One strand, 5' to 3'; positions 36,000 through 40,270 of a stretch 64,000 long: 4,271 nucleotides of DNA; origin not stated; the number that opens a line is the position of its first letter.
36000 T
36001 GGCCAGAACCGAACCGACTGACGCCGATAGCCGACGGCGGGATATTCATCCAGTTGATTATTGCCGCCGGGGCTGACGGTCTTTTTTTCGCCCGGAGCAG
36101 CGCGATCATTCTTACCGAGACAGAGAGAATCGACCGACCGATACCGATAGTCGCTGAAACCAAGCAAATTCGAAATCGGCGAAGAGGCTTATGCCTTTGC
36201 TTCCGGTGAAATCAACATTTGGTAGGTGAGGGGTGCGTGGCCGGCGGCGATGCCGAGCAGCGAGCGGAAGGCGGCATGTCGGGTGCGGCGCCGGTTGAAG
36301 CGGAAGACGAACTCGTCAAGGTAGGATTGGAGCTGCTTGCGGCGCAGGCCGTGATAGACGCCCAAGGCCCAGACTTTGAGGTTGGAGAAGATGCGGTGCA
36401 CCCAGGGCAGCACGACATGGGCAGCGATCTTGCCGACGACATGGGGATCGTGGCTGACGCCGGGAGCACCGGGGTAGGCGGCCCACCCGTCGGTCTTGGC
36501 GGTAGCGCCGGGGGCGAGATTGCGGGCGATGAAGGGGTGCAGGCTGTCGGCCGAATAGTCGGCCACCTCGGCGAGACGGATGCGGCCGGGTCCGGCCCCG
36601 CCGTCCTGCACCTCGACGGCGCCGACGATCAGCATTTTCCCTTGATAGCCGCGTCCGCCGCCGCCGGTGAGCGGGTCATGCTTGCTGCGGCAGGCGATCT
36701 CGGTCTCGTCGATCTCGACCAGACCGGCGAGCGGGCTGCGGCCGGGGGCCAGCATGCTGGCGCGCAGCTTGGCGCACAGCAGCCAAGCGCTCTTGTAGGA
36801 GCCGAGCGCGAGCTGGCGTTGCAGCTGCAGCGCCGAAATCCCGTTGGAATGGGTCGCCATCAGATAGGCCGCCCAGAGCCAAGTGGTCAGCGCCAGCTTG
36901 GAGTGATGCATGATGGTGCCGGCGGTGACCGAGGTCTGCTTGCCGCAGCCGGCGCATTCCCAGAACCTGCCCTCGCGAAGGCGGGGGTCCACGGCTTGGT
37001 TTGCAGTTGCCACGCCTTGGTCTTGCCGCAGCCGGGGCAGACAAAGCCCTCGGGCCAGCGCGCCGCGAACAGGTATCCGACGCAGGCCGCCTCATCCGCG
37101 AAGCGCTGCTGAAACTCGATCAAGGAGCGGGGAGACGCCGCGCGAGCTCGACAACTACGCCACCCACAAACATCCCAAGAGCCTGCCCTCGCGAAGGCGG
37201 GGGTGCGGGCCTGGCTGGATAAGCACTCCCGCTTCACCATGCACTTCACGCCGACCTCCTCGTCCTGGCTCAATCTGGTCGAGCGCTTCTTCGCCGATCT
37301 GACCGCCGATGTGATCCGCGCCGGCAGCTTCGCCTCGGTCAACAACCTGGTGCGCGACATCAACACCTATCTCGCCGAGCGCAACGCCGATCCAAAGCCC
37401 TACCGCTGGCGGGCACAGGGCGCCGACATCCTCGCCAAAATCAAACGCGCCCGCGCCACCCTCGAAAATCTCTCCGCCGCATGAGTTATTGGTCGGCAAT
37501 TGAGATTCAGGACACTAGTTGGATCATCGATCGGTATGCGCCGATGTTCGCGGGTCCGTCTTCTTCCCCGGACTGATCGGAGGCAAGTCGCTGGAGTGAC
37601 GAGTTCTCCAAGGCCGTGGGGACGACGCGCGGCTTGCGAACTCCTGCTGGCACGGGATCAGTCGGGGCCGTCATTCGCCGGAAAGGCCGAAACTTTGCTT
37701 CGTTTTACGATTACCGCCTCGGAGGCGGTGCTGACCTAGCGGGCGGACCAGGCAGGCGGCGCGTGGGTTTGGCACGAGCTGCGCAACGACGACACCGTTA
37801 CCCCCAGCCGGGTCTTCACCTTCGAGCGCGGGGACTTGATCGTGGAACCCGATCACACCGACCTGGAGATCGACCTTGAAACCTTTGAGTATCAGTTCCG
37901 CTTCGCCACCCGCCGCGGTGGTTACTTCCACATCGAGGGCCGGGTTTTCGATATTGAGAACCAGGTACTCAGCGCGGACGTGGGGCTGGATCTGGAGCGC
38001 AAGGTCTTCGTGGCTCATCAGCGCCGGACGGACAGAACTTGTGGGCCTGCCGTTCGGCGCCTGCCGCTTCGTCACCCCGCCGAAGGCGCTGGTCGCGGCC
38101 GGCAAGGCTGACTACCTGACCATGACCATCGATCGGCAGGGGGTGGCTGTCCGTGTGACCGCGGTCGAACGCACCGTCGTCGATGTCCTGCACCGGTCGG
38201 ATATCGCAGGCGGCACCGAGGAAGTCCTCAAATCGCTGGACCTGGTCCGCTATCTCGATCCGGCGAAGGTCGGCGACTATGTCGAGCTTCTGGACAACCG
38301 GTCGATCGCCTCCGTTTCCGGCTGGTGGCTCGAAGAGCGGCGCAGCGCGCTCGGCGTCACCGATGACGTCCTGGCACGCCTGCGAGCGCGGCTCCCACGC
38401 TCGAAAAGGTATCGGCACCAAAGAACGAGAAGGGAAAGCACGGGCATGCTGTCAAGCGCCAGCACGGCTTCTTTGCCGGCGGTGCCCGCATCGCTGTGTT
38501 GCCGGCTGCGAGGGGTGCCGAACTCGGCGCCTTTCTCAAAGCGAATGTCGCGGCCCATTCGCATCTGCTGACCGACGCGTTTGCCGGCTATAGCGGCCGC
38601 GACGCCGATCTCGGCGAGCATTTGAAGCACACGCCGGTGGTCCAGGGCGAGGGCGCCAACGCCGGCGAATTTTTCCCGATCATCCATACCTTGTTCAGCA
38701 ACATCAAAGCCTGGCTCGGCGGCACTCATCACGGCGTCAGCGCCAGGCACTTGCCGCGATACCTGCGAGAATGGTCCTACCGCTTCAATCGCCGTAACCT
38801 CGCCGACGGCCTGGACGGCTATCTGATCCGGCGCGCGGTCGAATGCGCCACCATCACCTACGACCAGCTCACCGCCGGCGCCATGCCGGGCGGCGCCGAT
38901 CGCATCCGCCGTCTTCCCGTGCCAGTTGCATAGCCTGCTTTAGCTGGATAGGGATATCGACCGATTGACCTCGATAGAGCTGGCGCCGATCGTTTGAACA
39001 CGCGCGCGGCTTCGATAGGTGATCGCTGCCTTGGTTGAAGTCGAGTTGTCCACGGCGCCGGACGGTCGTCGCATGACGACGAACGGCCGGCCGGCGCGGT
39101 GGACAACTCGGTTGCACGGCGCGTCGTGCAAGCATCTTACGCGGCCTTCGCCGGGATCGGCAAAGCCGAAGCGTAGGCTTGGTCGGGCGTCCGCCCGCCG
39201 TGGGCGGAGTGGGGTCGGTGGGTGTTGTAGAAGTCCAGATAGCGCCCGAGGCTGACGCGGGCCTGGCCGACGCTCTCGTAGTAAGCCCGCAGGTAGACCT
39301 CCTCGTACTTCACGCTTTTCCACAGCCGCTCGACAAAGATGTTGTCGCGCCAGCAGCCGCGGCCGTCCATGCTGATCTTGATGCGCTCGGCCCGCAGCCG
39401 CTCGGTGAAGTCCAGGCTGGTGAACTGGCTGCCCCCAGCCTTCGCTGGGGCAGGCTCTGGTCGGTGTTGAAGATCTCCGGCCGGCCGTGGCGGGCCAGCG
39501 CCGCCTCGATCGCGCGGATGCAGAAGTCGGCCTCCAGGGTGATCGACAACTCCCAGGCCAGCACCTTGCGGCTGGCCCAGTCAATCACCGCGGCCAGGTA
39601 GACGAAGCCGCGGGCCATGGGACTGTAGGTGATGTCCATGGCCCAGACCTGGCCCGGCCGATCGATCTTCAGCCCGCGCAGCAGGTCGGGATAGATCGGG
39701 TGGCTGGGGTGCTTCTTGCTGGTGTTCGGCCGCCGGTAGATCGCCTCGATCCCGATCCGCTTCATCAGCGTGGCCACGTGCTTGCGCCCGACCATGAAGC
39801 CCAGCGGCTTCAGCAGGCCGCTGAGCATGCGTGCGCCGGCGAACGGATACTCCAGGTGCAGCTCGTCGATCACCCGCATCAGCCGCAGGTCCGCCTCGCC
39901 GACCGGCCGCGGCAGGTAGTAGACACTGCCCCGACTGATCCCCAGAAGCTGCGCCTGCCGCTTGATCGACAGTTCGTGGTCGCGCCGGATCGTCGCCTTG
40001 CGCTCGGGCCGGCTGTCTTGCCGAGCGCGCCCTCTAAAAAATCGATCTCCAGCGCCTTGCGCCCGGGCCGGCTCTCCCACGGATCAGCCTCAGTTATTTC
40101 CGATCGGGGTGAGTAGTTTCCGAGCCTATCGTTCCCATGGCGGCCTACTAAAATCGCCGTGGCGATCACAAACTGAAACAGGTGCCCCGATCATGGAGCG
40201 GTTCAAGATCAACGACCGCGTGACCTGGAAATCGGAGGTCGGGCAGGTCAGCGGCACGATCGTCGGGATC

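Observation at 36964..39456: The same 23-nt stem-loop is inserted into three unrelated transposase genes; deleting it in silico restores every reading frame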

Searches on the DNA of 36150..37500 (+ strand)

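Call 7: search_dna_similar(query=window:36150-37500:+, collection=plasmids, mode=distant, max_rows=15)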
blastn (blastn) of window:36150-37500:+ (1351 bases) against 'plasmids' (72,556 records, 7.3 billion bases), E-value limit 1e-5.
Records with a match: 260; places in all: 418; records where one place covers at least 80% of the query: 0.
Best place of each record, by identity: 80-90% 84; 60-80% 176.
By first word of the organism name: Streptomyces 55; Bradyrhizobium 30; Pseudomonas 26; Rhodococcus 18; Sinorhizobium 12; Ralstonia 10; Pseudonocardia 8; Acidiphilium 7; Cereibacter 7; Cupriavidus 6; and 38 more.
By predicted mobility (MOB-suite, as given by PLSDB): mobilizable 90; non-mobilizable 89; conjugative 81.
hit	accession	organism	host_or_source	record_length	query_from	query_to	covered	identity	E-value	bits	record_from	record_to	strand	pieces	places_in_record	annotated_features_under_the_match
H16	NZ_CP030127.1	Indioceanicola profundi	sediment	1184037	140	814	50%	66.1%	1e-26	129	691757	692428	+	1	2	none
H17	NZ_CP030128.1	Indioceanicola profundi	sediment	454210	140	814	50%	66.1%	1e-26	129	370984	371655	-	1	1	IS1595 family transposase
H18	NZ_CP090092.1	Rhizobium leguminosarum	Galega,Cell culture,Plant nodule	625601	135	801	49%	64.3%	2e-18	103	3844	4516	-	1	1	none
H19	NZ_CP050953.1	Rhodococcus sp. DMU1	cell culture,activated sludge in our lab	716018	103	968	38%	67.4%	2e-17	175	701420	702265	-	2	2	IS1595 family transposase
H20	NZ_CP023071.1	Sinorhizobium fredii CCBAU 83666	G.max,nodule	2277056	137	723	30%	68.7%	1e-12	151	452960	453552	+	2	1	record has no annotation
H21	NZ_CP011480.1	Hoeflea sp. IMCC20628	-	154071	36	398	27%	72.4%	2e-17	192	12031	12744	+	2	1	none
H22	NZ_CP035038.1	Sinorhizobium fredii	single cell,soil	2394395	137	723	25%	70.2%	1e-12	151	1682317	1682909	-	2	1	none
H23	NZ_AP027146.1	Methylocystis iwaonis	-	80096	1053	1351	22%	74.9%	3e-47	198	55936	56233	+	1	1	IS630 family transposase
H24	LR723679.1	arsenite-oxidising bacterium NT-25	moist arsenopyrite (FeAsS)-containing ...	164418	629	912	21%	66.7%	4e-13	85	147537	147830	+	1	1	IS1595 family transposase ISRhtr1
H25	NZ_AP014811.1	Methylorubrum populi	-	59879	1062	1299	18%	68.4%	4e-7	64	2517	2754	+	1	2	IS630-like element ISMex18 family transposase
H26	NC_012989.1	Methylorubrum extorquens DM4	-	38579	1062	1299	18%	68.4%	4e-7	64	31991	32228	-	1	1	IS630-like element ISMex18 family transposase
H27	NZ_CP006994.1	Methylobacterium sp. AMS5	-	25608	1062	1299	18%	68.4%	4e-7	64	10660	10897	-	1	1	IS630-like element ISMex18 family transposase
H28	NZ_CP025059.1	Roseomonas mucosa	Homo sapiens,Clinical, healthy, human ...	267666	1062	1288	17%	69.0%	2e-11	80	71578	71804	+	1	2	IS630 family transposase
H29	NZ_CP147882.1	Roseomonas mucosa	cell culture,Styx glacier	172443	1062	1288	17%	69.0%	2e-11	80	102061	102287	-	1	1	IS630 family transposase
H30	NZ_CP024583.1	Roseomonas sp. FDAARGOS_362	Homo sapiens,peripheral Blood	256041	1062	1289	17%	68.2%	8e-10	74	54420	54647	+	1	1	IS630 family transposase | hypothetical protein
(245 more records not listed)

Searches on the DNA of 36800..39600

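Call 38: search_rna_families(source=window, start=36800, end=39600, threshold=evalue, max_evalue=1)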
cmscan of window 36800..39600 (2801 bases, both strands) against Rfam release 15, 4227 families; matches with E-value up to 1: 2.
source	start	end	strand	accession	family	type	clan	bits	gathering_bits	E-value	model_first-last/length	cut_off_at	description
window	39038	39113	+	RF03240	MIR5534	Gene; miRNA;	-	26.9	79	0.031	1-102/102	no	MIR5534 microRNA precursor family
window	38990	39105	-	RF01512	Afu_309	Gene; sRNA;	-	13.9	48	0.83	25-154/322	no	A. fumigatus sRNA Afu_309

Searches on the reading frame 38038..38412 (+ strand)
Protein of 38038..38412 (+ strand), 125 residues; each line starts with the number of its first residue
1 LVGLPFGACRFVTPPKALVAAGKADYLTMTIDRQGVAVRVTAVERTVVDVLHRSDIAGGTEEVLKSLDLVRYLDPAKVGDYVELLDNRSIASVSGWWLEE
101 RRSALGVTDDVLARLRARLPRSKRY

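Call 65: search_protein_families(library=pfam, proteins=[window:38038-38412:+], max_evalue=0.001)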
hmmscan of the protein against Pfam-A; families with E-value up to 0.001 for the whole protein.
seq(125 aa): 0 families

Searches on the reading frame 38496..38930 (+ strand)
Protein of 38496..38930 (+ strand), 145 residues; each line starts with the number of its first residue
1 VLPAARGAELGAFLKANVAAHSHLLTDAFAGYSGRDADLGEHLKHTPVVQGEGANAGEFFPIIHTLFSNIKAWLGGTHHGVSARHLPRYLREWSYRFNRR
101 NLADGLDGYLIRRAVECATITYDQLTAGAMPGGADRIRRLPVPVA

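Call 65: search_protein_families(library=pfam, proteins=[window:38496-38930:+], max_evalue=0.001)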
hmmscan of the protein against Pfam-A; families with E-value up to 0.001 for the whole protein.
seq(145 aa): 1 family
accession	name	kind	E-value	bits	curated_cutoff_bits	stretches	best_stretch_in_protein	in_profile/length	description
PF12762.13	DDE_Tnp_IS1595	-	1.2e-14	55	27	1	5-98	61-153/153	ISXO2-like transposase domain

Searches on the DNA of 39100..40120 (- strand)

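Call 6: search_dna_similar(query=window:39100-40120:-, collection=plasmids, mode=distant, max_rows=15)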
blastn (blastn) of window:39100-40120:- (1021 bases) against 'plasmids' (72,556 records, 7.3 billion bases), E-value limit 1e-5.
Records with a match: 1290; places in all: 2197; records where one place covers at least 80% of the query: 849.
Best place of each record, by identity: 80-90% 1; 60-80% 1289.
By first word of the organism name: Klebsiella 446; Escherichia 177; Bradyrhizobium 94; Rhizobium 52; Enterobacter 48; Pseudosulfitobacter 38; Pseudomonas 36; Burkholderia 36; Sinorhizobium 35; Azospirillum 20; and 102 more.
By predicted mobility (MOB-suite, as given by PLSDB): conjugative 756; non-mobilizable 384; mobilizable 150.
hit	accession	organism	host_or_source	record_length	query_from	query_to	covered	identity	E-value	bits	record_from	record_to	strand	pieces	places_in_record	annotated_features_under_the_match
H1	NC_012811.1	Methylorubrum extorquens AM1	-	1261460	67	972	89%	72.1%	1e-131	478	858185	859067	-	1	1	none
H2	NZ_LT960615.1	Hartmannibacter diazotrophicus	-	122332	65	948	87%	72.7%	3e-127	463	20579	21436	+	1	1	IS3 family transposase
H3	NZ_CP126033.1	Bradyrhizobium elkanii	Glycine max,soybean,root nodule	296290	67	948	86%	72.3%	4e-126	460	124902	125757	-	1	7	IS3 family transposase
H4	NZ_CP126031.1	Bradyrhizobium elkanii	Glycine max,soybean,root nodule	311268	67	948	86%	72.3%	4e-126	460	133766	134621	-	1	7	IS3 family transposase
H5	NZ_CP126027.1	Bradyrhizobium elkanii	Glycine max,soybean,root nodule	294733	67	948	86%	72.3%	4e-126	460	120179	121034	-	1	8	IS3 family transposase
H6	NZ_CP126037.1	Bradyrhizobium elkanii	Glycine max,soybean,root nodule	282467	67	948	86%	72.3%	4e-126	460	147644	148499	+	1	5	IS3 family transposase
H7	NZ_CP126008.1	Bradyrhizobium elkanii USDA 94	Glycine max,soybean,root nodule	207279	67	948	86%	72.1%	2e-123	451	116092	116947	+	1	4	IS3 family transposase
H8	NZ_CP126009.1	Bradyrhizobium elkanii USDA 94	Glycine max,soybean,root nodule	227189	67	948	86%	72.1%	2e-123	451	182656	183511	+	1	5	IS3 family transposase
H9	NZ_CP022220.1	Bradyrhizobium guangxiense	peanut,cell culture,roots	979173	67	948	86%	71.0%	2e-117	430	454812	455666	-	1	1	none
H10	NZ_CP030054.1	Bradyrhizobium guangzhouense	Arachis hypogaea,Microbe,nodule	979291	67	948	86%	71.0%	2e-117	430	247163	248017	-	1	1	none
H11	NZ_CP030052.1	Bradyrhizobium guangdongense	peanut,cell culture,roots of peanut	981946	67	948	86%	71.0%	2e-117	430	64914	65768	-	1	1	none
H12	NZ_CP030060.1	Bradyrhizobium sp. CCBAU 53351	Arachis hypogaea,Microbe,nodule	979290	67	948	86%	71.0%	2e-117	430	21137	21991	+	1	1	none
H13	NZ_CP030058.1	Bradyrhizobium guangdongense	Arachis hypogaea,Microbe,nodule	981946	67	948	86%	71.0%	2e-117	430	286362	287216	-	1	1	none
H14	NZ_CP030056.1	Bradyrhizobium sp. CCBAU 53340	Arachis hypogaea,Microbe,nodule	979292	67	948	86%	71.0%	2e-117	430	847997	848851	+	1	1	none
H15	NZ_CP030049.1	Bradyrhizobium sp. CCBAU 53338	Arachis hypogaea,Microbe,nodule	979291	67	948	86%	71.0%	2e-117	430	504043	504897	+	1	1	none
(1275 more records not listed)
